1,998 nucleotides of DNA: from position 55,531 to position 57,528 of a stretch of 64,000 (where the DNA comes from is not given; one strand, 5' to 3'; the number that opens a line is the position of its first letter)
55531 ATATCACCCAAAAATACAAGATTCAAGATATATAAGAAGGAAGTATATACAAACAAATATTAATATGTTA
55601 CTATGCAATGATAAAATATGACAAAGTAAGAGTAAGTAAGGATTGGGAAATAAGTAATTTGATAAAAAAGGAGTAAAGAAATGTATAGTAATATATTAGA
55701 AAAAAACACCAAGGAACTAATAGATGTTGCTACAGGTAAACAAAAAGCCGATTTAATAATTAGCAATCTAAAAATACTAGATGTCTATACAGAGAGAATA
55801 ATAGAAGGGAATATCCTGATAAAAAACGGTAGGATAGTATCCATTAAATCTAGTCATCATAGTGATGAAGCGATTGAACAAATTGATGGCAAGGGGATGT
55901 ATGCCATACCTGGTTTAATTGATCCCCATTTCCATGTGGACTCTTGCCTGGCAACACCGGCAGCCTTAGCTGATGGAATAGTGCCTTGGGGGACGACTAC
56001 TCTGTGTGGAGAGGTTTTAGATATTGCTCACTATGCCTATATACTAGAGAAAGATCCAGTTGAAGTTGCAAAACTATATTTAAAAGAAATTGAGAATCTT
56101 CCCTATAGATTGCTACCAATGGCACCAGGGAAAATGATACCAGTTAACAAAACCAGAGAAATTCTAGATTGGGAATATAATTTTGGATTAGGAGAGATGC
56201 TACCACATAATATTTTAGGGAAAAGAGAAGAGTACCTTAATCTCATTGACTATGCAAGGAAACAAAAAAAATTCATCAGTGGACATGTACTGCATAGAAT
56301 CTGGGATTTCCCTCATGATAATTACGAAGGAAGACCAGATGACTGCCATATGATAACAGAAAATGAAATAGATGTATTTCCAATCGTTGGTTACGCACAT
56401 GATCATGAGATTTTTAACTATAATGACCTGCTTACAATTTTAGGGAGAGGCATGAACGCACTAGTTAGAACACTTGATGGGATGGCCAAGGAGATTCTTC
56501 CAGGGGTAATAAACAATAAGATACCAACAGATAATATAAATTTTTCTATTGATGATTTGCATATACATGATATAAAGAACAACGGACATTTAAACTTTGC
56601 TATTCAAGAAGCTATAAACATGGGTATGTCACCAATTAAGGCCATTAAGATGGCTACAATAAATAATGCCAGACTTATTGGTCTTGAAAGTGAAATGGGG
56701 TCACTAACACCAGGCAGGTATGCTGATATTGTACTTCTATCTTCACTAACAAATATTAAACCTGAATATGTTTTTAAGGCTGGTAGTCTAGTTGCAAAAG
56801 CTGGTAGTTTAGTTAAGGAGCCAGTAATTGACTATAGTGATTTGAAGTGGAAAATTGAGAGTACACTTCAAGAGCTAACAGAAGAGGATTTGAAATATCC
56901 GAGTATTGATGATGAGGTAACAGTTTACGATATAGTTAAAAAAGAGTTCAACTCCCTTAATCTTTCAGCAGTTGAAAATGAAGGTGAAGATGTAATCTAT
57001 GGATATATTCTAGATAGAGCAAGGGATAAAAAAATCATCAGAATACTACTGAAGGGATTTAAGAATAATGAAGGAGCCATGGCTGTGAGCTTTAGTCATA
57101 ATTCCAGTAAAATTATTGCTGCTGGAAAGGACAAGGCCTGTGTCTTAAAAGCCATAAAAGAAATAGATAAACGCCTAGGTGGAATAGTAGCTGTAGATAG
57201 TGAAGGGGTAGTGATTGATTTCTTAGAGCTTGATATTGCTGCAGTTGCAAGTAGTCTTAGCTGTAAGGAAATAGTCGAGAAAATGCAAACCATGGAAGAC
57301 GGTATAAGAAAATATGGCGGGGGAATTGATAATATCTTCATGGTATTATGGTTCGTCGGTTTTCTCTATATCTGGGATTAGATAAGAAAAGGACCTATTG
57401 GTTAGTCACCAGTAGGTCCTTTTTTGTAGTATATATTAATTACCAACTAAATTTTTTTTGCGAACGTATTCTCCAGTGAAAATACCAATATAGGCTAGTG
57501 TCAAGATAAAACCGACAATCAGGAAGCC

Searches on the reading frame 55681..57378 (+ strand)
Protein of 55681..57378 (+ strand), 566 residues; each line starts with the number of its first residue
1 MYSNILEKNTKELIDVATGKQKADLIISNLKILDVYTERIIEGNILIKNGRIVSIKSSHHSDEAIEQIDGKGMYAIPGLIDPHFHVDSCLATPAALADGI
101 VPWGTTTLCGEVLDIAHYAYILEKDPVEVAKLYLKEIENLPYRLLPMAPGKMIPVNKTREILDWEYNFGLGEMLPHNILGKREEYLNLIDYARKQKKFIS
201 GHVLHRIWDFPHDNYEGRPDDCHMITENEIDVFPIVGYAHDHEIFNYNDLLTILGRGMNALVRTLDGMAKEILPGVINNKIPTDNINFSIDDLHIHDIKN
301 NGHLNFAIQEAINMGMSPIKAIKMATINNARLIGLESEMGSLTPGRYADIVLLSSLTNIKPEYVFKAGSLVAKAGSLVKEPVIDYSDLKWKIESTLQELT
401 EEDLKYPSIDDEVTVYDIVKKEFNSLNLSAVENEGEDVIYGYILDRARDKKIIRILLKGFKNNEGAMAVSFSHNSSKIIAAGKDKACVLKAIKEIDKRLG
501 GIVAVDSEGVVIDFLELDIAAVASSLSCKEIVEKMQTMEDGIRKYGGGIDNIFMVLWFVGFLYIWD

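Call 79: search_protein_families(library=pfam, proteins=[window:55681-57378:+], max_evalue=0.000001)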
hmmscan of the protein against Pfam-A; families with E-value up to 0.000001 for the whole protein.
window:55681-57378:+ (566 aa): 3 families
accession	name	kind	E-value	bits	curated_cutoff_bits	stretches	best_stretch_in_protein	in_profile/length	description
PF13382.11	Adenine_deam_C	-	5.2e-22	78.5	27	1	432-561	20-149/169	Adenine deaminase C-terminal domain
PF01979.26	Amidohydro_1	-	9.2e-16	58.4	25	1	308-369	264-343/345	Amidohydrolase family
PF07969.17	Amidohydro_3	-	1.4e-11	45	29.7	0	320-362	411-454/472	Amidohydrolase family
